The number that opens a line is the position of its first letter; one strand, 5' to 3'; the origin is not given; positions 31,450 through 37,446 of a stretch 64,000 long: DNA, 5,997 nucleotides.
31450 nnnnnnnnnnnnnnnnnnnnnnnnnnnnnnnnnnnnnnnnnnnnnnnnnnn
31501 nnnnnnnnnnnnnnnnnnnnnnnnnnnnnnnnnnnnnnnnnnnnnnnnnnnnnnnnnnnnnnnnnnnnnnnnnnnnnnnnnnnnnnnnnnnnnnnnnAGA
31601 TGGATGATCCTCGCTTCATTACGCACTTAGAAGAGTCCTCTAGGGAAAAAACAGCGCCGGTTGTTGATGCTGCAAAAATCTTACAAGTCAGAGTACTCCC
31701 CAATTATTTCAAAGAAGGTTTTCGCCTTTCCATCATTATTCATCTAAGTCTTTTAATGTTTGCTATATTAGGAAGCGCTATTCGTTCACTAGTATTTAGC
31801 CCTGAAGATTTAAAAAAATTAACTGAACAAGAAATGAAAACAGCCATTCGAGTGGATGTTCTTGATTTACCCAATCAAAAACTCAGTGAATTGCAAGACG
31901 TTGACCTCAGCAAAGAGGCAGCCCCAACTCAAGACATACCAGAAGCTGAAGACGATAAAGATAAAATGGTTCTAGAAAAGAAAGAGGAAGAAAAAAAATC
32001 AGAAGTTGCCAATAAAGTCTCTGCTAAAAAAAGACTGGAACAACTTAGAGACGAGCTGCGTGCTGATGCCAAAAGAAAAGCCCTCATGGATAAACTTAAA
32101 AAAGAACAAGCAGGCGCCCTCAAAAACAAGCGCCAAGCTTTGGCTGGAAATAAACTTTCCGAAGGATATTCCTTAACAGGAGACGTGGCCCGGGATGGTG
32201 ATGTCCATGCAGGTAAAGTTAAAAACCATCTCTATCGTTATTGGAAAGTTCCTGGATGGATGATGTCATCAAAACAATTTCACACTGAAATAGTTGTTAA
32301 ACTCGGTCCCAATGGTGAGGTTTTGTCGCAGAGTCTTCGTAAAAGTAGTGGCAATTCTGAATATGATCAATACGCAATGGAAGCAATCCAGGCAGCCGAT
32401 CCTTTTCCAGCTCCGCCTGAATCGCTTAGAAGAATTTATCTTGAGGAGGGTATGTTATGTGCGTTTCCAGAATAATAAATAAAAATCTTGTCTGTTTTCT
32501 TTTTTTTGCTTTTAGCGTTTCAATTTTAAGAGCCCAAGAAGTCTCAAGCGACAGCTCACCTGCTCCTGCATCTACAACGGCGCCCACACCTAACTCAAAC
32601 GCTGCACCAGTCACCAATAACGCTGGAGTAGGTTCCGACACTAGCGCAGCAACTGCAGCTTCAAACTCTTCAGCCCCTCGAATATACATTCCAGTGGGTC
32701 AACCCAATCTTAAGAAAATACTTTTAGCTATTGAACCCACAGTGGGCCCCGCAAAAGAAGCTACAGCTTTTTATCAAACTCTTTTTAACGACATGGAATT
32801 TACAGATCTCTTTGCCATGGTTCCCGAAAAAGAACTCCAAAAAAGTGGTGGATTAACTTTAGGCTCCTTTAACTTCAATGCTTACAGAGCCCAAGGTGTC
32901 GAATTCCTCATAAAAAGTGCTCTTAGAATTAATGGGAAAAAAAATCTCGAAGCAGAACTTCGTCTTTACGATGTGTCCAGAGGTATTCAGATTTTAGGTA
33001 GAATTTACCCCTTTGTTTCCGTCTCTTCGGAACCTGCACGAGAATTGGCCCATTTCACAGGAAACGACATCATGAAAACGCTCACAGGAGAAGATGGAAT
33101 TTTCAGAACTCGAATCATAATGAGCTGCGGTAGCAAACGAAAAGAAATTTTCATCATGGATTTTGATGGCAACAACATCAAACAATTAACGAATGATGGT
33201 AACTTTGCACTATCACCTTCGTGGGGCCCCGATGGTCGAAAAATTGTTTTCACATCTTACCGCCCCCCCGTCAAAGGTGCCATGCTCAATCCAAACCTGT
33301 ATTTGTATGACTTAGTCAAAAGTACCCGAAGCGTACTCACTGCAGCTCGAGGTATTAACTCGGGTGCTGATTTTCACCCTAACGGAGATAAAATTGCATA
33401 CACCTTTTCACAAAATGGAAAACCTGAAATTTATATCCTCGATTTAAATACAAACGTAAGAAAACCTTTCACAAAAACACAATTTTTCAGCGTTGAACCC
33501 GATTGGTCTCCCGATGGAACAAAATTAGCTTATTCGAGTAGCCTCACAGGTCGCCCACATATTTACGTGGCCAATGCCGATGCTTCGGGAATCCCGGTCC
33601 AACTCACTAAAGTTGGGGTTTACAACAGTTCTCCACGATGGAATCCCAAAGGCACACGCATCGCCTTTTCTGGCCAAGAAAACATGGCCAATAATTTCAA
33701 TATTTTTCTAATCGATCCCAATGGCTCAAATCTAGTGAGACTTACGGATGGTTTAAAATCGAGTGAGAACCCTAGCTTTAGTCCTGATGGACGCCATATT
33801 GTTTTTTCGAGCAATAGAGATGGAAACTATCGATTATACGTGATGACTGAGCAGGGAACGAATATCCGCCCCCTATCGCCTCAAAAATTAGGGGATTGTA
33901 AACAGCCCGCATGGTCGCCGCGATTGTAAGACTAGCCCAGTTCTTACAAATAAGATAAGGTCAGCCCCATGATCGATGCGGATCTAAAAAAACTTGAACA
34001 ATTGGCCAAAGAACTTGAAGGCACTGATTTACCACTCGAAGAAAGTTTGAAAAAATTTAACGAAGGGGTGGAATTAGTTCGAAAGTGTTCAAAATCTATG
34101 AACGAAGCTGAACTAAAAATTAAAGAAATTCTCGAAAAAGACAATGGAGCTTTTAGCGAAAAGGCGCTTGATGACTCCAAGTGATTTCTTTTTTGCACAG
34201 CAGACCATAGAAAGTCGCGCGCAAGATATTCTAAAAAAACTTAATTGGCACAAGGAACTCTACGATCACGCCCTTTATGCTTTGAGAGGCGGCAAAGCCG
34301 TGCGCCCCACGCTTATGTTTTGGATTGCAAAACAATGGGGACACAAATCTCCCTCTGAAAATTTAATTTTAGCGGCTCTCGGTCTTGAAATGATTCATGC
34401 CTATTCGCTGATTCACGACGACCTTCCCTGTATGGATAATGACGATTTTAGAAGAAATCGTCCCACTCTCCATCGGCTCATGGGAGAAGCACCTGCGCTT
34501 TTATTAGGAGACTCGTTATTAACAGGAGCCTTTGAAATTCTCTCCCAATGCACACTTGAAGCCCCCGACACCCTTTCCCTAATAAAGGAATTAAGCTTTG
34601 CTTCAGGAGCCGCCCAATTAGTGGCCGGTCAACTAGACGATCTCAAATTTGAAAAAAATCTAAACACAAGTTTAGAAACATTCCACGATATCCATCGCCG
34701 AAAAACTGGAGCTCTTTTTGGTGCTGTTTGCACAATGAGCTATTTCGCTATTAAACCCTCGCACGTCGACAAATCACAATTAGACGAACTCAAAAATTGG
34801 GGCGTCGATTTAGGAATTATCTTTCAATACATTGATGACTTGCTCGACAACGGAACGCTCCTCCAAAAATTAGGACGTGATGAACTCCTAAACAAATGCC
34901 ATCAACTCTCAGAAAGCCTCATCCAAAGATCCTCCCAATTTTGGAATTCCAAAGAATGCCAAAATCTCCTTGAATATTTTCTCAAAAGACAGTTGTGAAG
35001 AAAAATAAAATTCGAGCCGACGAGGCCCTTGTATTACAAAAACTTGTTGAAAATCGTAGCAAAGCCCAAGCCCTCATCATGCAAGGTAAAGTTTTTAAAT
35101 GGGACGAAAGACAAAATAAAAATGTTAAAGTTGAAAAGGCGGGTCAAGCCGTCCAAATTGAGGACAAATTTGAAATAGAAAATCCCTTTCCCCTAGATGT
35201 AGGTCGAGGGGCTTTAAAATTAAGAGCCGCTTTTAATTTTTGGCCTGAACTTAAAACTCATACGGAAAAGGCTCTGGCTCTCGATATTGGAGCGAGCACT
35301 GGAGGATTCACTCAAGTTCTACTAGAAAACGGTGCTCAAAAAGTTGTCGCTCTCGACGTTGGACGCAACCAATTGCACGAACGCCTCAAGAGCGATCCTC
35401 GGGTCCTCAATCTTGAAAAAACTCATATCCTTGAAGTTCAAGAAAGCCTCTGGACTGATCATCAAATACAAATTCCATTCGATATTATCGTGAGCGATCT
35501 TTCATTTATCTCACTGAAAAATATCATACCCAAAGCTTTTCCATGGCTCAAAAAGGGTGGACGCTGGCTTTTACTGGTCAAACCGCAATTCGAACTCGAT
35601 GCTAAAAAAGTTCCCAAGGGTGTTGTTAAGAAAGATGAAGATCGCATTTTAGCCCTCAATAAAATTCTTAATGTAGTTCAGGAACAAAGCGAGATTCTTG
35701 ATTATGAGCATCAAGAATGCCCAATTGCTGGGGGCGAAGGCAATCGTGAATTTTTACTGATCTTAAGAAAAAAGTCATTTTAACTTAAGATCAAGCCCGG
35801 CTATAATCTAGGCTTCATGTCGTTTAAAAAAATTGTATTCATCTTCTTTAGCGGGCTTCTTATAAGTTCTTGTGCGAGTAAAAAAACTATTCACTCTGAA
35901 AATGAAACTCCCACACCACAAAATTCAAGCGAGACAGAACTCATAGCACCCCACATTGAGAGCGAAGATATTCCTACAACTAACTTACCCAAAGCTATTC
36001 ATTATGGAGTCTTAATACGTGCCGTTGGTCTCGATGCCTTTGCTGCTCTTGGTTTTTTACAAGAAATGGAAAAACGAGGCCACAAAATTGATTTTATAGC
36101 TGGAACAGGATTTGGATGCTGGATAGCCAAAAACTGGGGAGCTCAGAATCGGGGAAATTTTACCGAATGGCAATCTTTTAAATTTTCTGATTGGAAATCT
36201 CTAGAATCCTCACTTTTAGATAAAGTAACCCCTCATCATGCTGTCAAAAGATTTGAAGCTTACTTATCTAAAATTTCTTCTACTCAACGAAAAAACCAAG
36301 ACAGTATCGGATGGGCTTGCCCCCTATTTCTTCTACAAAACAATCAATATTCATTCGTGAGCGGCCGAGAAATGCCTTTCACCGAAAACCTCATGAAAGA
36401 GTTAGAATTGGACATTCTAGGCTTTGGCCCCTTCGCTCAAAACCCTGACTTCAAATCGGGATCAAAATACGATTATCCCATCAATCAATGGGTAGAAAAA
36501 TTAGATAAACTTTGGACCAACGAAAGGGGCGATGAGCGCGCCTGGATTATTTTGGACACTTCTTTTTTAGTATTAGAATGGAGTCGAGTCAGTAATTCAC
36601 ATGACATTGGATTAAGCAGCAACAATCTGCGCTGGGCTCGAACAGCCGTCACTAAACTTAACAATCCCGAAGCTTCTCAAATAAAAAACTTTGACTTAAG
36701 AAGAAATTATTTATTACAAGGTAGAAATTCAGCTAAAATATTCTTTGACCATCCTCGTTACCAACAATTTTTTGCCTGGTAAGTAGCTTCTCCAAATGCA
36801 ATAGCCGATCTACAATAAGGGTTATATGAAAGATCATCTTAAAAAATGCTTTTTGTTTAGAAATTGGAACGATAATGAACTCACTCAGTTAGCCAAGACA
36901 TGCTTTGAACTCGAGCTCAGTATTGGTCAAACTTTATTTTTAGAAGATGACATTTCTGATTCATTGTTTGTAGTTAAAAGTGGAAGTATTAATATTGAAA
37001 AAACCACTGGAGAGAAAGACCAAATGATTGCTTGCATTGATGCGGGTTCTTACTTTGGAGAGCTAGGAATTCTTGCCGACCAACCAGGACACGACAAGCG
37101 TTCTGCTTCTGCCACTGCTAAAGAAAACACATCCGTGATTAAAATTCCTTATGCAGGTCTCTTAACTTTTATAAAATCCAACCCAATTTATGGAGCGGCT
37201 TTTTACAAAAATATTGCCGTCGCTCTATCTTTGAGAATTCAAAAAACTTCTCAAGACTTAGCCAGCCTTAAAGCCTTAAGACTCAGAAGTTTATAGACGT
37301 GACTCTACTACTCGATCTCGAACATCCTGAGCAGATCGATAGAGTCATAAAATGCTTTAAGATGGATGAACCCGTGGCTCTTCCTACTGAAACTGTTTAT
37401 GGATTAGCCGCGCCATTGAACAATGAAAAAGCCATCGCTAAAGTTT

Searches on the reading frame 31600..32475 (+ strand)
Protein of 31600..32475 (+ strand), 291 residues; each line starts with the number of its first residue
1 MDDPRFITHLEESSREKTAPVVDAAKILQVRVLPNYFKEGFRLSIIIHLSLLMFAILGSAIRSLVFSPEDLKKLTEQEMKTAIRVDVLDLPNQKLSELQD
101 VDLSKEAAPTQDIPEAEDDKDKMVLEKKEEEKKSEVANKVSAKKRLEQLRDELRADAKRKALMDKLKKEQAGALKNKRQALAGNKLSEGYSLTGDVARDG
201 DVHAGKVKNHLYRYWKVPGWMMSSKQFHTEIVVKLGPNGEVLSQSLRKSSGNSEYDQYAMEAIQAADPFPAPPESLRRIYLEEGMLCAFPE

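Call 78: search_protein_families(library=pfam, proteins=[window:31600-32475:+], max_evalue=0.0001)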
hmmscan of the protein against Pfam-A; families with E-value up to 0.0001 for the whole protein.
window:31600-32475:+ (291 aa): 1 family
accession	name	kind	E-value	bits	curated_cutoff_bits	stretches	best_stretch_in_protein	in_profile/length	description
PF13103.11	TonB_2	-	9.5e-15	54.9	22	1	204-274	5-73/85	TonB C terminal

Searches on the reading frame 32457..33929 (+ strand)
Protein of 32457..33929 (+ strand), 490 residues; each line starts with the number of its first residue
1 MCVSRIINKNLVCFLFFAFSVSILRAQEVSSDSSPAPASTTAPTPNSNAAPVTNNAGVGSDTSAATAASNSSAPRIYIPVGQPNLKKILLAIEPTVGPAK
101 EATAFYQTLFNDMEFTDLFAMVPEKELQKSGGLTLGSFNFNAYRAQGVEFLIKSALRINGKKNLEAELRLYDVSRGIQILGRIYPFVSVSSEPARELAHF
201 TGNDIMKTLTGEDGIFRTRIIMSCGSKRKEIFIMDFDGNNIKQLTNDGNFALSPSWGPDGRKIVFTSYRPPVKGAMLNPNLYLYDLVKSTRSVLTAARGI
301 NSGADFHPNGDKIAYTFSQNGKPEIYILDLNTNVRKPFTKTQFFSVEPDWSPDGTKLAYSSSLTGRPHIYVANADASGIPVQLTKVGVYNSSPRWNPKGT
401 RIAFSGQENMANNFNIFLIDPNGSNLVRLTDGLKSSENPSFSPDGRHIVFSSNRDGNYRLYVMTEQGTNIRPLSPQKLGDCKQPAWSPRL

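Call 57: search_protein_families(library=pfam, proteins=[window:32457-33929:+], max_evalue=0.0001)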
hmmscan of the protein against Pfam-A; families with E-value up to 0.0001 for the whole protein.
window:32457-33929:+ (490 aa): 5 families
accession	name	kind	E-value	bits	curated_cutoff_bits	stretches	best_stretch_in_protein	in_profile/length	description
PF07676.18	PD40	-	2.7e-38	129.5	20.9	3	426-462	1-38/38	WD40-like Beta Propeller Repeat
PF00930.27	DPPIV_N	-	3.3e-11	43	22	0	346-451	243-346/354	Dipeptidyl peptidase IV (DPP IV) N-terminal region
PF04052.18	TolB_N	-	8.2e-10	39.2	22.4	1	78-178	3-105/106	TolB amino-terminal domain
PF25174.1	Beta-prop_THOC3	-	1.3e-06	28.1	305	0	288-362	80-149/272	THOC3 beta-propeller domain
PF14583.12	Pectate_lyase22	-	1.1e-05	24.8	30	0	435-464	352-381/386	Oligogalacturonate lyase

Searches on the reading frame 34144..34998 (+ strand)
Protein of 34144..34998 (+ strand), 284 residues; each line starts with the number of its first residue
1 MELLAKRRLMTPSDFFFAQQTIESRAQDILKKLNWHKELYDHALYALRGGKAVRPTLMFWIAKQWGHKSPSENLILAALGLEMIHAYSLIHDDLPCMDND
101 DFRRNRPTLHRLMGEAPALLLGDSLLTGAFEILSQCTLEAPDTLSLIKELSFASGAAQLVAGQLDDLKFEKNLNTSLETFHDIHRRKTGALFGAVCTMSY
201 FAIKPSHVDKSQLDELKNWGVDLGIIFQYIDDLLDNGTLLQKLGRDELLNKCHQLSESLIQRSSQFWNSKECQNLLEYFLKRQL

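Call 56: search_protein_families(library=pfam, proteins=[window:34144-34998:+], max_evalue=0.0001)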
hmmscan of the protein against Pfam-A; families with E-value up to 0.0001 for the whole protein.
window:34144-34998:+ (284 aa): 1 family
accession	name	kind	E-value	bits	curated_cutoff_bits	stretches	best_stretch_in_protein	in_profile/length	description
PF00348.22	polyprenyl_synt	-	1.4e-41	142.8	27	1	37-251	2-210/251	Polyprenyl synthetase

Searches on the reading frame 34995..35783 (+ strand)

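Call 56: search_protein_families(library=pfam, proteins=[window:34995-35783:+], max_evalue=0.0001)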
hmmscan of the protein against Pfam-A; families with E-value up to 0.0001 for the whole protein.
window:34995-35783:+ (262 aa): 1 family
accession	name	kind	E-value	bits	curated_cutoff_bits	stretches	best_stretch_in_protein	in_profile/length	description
PF01728.25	FtsJ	-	5.2e-28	98.6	24.1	1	69-258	2-180/181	FtsJ-like methyltransferase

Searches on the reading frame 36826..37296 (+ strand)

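Call 56: search_protein_families(library=pfam, proteins=[window:36826-37296:+], max_evalue=0.0001)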
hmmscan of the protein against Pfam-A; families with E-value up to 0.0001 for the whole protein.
window:36826-37296:+ (156 aa): 1 family
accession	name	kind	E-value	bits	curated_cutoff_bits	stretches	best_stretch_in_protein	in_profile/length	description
PF00027.35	cNMP_binding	-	1.2e-16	60.8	27.5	1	30-119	3-89/89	Cyclic nucleotide-binding domain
